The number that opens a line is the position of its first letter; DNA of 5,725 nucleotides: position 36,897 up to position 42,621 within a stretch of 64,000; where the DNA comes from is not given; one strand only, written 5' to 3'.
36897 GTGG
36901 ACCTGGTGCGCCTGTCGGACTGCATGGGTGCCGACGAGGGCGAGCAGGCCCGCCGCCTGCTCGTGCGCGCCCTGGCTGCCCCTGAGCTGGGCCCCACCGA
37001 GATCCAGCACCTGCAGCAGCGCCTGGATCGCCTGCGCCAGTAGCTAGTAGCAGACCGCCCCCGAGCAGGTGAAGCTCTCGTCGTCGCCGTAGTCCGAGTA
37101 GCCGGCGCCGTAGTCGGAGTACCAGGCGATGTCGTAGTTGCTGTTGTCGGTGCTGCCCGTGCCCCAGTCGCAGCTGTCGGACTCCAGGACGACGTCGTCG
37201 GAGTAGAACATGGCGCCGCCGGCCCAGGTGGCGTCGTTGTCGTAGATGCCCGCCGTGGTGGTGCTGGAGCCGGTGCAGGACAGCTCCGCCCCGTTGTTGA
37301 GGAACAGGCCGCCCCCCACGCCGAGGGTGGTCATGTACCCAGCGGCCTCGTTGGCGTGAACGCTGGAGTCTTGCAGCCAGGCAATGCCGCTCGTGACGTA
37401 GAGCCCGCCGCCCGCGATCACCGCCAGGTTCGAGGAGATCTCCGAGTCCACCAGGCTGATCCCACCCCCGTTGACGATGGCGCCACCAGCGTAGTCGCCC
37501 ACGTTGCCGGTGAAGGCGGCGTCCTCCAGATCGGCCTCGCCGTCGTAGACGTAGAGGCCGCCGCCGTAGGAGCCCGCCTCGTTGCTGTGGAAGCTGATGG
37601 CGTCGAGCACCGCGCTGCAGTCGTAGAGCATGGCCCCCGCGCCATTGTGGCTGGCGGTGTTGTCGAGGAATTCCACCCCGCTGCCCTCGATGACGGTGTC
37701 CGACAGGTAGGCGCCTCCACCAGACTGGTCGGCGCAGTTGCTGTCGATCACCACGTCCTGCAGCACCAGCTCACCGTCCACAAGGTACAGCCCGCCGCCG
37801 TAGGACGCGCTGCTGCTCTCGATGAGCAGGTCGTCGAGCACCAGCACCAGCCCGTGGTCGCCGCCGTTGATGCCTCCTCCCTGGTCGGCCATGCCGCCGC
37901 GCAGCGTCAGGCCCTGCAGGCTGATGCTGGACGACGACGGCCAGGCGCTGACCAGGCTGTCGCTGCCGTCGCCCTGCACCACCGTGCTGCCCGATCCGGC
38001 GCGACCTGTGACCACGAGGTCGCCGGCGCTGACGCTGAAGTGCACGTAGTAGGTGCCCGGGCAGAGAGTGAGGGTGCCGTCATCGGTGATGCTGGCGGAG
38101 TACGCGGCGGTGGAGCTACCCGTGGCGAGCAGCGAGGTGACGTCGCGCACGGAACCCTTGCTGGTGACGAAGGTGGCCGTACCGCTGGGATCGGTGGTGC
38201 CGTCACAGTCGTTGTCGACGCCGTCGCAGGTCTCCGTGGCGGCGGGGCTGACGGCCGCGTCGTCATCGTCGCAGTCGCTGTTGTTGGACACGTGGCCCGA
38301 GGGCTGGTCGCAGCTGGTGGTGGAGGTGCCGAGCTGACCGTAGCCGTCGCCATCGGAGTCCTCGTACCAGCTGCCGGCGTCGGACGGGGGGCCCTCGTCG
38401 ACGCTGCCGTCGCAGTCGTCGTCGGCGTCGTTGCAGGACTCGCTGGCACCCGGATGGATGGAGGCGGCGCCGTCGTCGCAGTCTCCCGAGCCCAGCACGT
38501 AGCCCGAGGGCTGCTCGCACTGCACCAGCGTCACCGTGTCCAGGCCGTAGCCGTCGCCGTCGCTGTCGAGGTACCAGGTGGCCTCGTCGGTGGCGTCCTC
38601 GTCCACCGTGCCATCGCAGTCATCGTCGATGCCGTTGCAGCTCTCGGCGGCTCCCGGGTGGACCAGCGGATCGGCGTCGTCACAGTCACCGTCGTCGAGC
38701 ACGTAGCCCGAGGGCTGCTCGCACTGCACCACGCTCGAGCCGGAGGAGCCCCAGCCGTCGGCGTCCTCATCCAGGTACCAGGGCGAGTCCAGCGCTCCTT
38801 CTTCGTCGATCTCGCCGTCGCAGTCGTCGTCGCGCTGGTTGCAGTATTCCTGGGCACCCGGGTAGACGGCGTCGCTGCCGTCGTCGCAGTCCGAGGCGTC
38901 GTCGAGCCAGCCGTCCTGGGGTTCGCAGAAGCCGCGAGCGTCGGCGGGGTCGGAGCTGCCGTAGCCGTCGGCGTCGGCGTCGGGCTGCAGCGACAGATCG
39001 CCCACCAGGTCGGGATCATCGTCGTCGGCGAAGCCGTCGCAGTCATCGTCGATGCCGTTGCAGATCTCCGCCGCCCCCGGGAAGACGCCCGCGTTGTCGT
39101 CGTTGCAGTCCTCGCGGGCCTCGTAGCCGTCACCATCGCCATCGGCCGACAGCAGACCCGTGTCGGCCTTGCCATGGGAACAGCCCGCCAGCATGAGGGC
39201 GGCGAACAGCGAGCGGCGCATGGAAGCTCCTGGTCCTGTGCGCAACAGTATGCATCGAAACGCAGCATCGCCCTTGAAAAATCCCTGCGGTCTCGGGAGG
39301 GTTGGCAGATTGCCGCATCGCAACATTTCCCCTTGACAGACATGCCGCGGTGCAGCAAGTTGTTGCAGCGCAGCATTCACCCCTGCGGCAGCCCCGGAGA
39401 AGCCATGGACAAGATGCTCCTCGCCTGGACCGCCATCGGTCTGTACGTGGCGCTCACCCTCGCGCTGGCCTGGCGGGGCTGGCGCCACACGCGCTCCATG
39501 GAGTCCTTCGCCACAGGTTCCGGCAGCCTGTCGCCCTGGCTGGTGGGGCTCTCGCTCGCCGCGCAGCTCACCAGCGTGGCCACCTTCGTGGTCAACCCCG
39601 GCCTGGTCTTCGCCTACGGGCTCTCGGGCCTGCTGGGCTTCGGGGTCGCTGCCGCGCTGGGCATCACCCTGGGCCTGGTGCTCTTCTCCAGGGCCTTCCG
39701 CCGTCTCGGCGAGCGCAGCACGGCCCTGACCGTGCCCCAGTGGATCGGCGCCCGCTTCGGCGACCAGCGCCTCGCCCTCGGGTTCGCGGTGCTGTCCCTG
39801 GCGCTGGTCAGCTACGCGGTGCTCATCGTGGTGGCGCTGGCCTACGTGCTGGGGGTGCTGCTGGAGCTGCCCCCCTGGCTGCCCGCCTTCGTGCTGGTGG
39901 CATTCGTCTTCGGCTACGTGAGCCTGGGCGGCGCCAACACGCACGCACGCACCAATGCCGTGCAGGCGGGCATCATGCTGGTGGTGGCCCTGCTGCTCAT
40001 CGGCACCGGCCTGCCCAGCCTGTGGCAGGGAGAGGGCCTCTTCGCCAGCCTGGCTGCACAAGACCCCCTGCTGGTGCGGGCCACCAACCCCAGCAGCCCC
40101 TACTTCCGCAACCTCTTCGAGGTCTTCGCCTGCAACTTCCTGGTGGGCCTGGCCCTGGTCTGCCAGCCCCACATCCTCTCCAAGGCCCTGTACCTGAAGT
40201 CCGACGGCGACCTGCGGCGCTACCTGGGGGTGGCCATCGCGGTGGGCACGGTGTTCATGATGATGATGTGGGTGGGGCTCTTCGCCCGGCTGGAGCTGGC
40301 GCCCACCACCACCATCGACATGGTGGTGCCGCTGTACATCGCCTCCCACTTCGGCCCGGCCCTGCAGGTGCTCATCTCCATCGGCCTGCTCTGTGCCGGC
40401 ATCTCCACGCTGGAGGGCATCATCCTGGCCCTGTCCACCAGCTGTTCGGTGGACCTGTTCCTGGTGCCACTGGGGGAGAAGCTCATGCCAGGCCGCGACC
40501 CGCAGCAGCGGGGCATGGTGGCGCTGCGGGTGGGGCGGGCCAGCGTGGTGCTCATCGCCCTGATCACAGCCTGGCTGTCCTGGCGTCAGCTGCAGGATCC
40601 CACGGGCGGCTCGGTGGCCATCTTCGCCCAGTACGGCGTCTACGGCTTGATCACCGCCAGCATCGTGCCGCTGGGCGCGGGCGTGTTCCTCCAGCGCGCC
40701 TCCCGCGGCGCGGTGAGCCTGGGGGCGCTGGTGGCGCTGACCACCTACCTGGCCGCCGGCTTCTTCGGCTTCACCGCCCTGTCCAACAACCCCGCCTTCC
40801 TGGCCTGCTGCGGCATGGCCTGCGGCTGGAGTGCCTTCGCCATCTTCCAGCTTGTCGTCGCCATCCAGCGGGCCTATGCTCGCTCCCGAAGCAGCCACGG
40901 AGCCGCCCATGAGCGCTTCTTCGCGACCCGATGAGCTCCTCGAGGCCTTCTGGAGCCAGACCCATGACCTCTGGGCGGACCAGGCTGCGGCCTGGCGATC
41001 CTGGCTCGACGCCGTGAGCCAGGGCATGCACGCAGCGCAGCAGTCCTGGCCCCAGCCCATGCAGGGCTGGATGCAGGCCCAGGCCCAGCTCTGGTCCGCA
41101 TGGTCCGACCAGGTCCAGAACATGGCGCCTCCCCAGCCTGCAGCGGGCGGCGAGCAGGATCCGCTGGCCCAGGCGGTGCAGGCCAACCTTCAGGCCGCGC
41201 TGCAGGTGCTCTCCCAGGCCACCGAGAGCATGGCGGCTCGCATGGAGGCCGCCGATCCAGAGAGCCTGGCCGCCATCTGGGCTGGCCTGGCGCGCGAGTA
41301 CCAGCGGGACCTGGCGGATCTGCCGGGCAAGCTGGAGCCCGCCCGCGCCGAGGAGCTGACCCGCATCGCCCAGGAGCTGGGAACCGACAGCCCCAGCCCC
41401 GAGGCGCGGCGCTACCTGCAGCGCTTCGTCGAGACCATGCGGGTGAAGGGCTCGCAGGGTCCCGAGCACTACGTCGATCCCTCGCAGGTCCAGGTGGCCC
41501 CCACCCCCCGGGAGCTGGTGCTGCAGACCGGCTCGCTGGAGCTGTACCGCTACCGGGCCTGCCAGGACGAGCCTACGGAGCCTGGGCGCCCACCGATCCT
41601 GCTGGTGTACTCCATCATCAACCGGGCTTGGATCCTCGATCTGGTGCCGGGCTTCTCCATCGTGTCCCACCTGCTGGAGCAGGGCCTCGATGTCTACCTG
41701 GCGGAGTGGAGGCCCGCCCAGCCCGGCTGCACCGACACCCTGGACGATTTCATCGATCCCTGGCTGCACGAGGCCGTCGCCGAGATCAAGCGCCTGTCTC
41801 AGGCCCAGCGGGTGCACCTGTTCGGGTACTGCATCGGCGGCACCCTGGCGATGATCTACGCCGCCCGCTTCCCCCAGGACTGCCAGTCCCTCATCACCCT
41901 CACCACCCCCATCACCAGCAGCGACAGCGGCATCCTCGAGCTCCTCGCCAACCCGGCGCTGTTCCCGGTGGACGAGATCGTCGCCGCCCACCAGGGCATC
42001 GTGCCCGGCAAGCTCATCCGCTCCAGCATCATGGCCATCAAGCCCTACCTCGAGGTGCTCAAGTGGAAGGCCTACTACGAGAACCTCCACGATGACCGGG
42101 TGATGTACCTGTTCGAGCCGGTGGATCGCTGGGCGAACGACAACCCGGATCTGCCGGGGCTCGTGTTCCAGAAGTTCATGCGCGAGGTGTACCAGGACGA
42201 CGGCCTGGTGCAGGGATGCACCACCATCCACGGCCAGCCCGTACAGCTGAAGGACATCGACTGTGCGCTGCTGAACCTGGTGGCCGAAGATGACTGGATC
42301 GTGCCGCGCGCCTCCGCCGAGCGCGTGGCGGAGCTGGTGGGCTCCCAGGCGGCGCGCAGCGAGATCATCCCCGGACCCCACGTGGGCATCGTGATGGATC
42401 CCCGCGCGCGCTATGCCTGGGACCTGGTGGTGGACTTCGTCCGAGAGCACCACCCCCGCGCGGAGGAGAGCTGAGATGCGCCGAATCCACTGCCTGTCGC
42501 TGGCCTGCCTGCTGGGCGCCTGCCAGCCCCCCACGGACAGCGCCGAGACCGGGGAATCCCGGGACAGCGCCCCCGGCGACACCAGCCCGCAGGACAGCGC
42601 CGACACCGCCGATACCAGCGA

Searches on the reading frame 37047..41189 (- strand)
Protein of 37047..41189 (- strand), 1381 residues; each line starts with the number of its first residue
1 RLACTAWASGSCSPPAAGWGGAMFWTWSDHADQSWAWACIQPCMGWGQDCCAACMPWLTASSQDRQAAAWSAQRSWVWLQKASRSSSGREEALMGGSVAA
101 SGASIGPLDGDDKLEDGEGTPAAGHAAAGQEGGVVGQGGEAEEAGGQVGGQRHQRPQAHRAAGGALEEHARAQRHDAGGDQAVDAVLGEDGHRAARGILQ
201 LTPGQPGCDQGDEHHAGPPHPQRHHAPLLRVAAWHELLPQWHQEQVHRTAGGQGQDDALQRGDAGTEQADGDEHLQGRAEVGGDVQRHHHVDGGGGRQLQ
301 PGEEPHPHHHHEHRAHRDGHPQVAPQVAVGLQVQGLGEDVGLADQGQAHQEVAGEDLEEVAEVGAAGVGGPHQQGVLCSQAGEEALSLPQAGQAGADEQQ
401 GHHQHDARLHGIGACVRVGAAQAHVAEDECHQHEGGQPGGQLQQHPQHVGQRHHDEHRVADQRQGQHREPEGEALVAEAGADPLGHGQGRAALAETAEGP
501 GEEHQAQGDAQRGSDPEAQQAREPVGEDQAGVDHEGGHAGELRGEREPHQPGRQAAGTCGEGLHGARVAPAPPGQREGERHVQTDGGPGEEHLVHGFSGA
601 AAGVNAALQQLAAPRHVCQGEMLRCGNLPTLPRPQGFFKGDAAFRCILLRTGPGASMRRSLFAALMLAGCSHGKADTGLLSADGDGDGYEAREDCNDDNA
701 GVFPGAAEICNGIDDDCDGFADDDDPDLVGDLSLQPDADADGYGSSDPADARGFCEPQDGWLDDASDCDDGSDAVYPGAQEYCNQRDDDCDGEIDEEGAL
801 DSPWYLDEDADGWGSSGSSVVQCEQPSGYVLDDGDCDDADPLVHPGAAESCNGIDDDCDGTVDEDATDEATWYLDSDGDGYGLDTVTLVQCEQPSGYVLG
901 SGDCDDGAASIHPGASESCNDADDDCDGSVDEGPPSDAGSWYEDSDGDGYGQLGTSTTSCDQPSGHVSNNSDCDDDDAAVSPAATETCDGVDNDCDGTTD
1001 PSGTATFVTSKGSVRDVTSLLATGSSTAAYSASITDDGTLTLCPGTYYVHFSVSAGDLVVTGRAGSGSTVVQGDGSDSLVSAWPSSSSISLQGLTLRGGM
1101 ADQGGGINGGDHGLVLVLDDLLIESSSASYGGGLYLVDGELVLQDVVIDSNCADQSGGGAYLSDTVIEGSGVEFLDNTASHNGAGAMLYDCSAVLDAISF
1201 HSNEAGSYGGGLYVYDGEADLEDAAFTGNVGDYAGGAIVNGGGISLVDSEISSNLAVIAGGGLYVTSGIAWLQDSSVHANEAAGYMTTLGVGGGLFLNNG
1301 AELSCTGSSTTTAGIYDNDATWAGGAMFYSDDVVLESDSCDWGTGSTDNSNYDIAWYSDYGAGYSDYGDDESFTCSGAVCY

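Call 14: search_protein_families(library=pfam, proteins=[window:37047-41189:-])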
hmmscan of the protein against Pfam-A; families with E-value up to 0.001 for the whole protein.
window:37047-41189:- (1381 aa): 1 family
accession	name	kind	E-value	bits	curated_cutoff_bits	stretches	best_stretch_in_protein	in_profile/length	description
PF11617.13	Cu-binding_MopE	-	1.8e-48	162.8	27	5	835-864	1-30/30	Putative metal-binding motif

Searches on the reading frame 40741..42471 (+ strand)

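Call 14: search_protein_families(library=pfam, proteins=[window:40741-42471:+])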
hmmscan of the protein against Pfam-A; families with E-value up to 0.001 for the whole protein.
window:40741-42471:+ (577 aa): 4 families
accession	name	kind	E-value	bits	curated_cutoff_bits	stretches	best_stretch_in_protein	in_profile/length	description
PF00561.26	Abhydrolase_1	-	1e-12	48.7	25.8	1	285-549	2-240/245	alpha/beta hydrolase fold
PF01738.24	DLH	-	2.8e-05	24.3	21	1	338-378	77-119/217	Dienelactone hydrolase family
PF12146.15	Hydrolase_4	-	3.6e-05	23.6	27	0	314-389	30-109/239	Serine aminopeptidase, S33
PF07167.19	PhaC_N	-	0.00099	19.3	23.7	0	251-310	116-172/173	Poly-beta-hydroxybutyrate polymerase (PhaC) N-terminus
